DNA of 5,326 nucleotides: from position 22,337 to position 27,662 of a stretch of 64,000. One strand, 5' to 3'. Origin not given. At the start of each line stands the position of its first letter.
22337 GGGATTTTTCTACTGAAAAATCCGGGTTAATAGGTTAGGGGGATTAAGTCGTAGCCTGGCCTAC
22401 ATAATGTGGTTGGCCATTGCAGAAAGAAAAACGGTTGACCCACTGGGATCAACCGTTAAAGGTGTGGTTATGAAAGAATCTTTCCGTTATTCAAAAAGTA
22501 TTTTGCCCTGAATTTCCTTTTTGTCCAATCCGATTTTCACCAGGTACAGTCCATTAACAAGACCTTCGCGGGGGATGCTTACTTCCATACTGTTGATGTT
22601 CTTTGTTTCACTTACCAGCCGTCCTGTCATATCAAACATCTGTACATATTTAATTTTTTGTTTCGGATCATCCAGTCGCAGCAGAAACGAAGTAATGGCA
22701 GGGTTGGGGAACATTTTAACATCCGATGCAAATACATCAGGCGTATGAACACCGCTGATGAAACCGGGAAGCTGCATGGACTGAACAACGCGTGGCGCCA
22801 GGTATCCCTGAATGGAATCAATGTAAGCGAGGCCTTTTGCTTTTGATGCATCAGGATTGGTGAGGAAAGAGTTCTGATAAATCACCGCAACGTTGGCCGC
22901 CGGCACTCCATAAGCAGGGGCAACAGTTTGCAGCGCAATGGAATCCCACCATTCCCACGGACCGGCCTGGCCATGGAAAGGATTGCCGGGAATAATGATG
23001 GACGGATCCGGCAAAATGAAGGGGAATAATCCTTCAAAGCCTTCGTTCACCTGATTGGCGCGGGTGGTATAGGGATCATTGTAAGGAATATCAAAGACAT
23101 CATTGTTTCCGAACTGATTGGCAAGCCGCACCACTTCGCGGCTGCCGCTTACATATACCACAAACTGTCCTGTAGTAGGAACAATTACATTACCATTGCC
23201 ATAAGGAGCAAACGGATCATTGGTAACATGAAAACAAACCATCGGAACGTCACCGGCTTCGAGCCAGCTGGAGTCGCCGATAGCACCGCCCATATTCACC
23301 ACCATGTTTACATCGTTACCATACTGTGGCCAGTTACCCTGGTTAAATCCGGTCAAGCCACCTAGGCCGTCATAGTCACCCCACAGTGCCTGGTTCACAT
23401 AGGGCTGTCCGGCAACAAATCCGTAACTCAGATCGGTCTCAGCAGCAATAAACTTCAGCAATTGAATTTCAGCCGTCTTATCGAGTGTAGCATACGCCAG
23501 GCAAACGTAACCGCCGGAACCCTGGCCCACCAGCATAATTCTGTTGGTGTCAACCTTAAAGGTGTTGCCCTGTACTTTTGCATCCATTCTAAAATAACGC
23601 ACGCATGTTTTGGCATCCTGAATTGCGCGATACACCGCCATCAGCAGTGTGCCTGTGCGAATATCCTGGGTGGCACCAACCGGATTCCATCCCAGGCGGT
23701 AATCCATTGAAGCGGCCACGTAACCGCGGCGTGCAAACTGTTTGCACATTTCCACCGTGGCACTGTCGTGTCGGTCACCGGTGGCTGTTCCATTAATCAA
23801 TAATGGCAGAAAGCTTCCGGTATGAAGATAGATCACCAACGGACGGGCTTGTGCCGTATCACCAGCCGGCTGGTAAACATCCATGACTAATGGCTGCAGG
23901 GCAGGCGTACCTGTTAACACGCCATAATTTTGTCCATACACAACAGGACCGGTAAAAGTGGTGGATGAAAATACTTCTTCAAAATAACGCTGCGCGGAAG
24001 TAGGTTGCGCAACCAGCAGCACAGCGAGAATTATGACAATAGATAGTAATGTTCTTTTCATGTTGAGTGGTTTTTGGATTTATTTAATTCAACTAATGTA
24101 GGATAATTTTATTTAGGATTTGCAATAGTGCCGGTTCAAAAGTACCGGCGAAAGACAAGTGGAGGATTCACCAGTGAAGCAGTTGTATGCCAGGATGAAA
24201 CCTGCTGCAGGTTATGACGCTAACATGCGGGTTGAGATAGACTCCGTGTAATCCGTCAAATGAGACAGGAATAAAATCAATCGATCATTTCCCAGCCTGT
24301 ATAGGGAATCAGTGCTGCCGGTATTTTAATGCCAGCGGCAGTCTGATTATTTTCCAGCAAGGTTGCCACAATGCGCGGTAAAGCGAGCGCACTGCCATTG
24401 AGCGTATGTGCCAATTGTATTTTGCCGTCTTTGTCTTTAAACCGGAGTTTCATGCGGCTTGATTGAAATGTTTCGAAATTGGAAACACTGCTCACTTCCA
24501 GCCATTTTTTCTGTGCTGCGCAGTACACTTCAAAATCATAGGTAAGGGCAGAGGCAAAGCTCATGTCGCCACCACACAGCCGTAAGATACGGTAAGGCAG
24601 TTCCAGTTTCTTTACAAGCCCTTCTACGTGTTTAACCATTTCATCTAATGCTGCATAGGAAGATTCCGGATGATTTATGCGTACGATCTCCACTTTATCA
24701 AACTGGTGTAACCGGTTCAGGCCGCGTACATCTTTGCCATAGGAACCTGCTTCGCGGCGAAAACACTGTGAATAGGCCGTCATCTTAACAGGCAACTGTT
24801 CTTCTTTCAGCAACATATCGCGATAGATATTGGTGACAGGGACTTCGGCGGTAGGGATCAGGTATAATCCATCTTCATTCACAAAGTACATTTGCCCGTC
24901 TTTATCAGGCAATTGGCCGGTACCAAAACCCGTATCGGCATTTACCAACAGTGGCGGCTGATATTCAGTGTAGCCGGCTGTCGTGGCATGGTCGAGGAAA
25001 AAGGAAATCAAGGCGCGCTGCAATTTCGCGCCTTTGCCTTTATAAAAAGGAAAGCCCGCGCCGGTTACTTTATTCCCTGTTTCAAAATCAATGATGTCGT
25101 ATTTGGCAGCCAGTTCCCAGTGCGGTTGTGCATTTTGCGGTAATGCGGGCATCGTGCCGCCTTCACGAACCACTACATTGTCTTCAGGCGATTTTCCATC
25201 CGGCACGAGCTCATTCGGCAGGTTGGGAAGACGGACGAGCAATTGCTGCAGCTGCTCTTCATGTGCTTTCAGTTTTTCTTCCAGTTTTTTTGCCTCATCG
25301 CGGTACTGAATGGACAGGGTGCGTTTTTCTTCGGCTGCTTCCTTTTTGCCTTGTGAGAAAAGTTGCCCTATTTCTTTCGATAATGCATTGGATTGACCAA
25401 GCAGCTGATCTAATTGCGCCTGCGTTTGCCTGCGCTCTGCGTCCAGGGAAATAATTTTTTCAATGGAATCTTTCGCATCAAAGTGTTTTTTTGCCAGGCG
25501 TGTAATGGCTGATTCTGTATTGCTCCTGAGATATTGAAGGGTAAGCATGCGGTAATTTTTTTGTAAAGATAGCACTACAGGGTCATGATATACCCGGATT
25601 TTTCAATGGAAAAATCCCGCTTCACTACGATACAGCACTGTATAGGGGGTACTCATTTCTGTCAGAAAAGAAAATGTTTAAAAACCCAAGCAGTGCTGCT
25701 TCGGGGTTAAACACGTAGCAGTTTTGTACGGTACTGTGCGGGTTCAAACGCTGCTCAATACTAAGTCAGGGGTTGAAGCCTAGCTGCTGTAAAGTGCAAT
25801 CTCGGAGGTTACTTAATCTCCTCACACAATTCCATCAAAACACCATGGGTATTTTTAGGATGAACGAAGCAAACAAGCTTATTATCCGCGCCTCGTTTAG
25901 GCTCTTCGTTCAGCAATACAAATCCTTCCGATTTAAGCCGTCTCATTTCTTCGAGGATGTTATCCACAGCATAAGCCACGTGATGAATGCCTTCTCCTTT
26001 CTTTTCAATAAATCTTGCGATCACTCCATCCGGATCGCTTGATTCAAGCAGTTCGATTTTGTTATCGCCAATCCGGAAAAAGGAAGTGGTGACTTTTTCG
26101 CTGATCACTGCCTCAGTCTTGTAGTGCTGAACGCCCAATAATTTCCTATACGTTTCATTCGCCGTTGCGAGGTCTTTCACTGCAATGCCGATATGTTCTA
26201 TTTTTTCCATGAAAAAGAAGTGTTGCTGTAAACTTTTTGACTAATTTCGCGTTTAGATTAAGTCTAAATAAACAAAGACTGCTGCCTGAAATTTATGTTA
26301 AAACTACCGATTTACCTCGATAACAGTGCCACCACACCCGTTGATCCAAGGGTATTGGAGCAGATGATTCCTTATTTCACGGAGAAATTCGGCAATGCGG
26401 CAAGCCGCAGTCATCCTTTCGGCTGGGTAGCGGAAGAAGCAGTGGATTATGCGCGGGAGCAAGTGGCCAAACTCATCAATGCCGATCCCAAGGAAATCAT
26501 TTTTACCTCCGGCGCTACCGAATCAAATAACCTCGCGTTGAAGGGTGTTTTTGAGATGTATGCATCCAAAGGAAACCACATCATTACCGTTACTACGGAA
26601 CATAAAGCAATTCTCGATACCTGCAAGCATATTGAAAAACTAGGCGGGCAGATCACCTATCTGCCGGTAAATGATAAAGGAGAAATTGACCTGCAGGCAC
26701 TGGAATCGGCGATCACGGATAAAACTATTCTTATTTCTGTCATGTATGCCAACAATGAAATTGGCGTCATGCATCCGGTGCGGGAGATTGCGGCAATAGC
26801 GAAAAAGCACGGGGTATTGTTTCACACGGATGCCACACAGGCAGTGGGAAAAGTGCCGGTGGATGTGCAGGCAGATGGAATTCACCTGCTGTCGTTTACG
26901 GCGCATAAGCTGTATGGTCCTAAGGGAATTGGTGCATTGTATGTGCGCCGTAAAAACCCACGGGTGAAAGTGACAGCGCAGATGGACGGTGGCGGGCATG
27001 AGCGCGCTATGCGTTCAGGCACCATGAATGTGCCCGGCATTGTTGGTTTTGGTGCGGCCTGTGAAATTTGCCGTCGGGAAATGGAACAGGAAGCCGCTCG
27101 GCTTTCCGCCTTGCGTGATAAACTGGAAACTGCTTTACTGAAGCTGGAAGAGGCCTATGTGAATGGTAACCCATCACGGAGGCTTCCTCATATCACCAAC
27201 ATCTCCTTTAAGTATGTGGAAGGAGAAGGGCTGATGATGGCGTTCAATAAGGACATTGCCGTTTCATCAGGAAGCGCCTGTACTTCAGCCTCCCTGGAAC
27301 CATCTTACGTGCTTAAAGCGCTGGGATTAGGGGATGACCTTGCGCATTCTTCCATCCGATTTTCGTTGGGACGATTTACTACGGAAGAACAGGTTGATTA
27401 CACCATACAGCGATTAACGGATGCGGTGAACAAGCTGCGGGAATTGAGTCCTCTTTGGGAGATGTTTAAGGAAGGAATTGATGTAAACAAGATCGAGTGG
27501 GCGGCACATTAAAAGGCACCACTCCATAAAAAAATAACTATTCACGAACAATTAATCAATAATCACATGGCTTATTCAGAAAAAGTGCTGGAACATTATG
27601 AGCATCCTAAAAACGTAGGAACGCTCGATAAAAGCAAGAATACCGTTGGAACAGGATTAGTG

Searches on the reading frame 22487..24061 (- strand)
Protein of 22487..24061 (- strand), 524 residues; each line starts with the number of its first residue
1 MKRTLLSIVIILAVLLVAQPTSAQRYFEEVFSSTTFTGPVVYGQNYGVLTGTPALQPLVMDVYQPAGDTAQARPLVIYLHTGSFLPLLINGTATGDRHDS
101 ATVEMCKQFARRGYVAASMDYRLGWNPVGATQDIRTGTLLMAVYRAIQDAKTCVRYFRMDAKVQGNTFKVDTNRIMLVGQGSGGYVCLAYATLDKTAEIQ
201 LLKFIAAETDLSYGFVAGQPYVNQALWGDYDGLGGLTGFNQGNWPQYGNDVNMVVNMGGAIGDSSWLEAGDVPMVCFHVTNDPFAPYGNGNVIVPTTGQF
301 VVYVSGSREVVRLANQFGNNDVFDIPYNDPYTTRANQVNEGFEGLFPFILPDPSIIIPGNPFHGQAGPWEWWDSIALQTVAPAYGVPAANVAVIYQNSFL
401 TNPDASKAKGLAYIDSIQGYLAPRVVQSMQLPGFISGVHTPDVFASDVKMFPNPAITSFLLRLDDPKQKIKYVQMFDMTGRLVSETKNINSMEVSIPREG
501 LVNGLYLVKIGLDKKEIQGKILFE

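Call 25: find_encoding_contigs(protein=window:22487-24061:-, flank=10000, max_places=6)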
Protein window:22487-24061:- (524 aa): no gene with exactly this product is on record in the collection.

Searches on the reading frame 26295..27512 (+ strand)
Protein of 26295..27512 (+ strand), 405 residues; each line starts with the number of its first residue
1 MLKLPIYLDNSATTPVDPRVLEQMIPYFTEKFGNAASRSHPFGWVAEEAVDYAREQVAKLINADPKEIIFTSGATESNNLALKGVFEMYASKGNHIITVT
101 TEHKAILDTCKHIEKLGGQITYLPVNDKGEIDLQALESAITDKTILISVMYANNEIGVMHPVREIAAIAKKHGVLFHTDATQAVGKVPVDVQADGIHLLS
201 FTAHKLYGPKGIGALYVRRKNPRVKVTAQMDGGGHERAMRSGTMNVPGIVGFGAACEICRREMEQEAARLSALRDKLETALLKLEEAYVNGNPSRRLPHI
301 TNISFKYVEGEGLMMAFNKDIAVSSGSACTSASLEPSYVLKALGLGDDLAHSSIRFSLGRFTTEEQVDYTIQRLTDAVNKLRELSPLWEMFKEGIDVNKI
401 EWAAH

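Call 40: find_encoding_contigs(protein=window:26295-27512:+, flank=10000, max_places=10)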
Protein window:26295-27512:+ (405 aa): 23 contigs read that carry it; 10 places shown.
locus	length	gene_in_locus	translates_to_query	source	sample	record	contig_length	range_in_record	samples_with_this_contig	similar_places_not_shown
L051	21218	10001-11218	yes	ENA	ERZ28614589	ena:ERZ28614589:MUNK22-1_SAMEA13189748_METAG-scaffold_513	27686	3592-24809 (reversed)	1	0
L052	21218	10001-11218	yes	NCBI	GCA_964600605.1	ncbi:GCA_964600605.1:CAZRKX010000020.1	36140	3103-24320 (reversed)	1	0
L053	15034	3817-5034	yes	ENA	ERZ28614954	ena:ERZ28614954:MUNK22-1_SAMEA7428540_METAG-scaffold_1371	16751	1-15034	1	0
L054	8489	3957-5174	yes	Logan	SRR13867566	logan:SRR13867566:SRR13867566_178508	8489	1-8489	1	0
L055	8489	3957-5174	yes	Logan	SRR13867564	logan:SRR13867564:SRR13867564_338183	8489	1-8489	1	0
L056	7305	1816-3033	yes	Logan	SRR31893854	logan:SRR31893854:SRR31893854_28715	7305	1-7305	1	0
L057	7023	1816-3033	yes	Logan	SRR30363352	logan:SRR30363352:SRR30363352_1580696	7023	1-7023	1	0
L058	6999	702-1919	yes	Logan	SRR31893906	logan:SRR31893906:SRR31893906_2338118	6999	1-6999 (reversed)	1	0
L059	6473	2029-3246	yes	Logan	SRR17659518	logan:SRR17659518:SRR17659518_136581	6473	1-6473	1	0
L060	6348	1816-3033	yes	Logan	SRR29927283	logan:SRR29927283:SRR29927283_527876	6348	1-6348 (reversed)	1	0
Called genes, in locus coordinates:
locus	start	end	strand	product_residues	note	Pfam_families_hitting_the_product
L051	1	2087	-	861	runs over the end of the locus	PF00317:Ribonuc_red_lgN (weak), PF02867:Ribonuc_red_lgC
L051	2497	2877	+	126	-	PF03551:PadR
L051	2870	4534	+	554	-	PF04024:PspC, PF22571:LiaI-LiaF-TM_PspC, PF22744:Toast-rack_PspC-Cterm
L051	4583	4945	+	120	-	-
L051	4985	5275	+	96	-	-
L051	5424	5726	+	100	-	-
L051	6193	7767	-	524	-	PF20434:BD-FAE, PF18962:Por_Secre_tail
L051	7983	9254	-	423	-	PF02403:Seryl_tRNA_N, PF00587:tRNA-synt_2b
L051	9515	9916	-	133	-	PF00903:Glyoxalase, PF13468:Glyoxalase_3 (faint), PF13669:Glyoxalase_4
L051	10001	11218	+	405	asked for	PF00266:Aminotran_5, PF01041:DegT_DnrJ_EryC1, PF01212:Beta_elim_lyase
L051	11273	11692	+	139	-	PF01592:NifU_N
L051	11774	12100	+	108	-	PF01521:Fe-S_biosyn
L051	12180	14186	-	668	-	PF26550:Tricorn_2nd, PF26549:Tricorn_N (weak), PF26550:Tricorn_2nd (weak), PF26549:Tricorn_N, PF07676:PD40 (weak), PF26550:Tricorn_2nd, PF26549:Tricorn_N (weak), PF00326:Peptidase_S9, +5 more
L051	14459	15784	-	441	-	PF14322:SusD-like_3, PF07980:SusD_RagB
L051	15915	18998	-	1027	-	PF13620:CarboxypepD_reg, PF13715:CarbopepD_reg_2, PF07715:Plug, PF00593:TonB_dep_Rec_b-barrel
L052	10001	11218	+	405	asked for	PF00266:Aminotran_5, PF01041:DegT_DnrJ_EryC1, PF01212:Beta_elim_lyase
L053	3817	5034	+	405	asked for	PF00266:Aminotran_5, PF01041:DegT_DnrJ_EryC1, PF01212:Beta_elim_lyase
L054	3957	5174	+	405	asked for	PF00266:Aminotran_5, PF01041:DegT_DnrJ_EryC1, PF01212:Beta_elim_lyase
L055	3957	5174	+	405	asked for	PF00266:Aminotran_5, PF01041:DegT_DnrJ_EryC1, PF01212:Beta_elim_lyase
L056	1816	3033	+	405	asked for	PF00266:Aminotran_5, PF01041:DegT_DnrJ_EryC1, PF01212:Beta_elim_lyase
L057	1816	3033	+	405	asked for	PF00266:Aminotran_5, PF01041:DegT_DnrJ_EryC1, PF01212:Beta_elim_lyase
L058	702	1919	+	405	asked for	PF00266:Aminotran_5, PF01041:DegT_DnrJ_EryC1, PF01212:Beta_elim_lyase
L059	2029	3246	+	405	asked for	PF00266:Aminotran_5, PF01041:DegT_DnrJ_EryC1, PF01212:Beta_elim_lyase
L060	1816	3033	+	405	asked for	PF00266:Aminotran_5, PF01041:DegT_DnrJ_EryC1, PF01212:Beta_elim_lyase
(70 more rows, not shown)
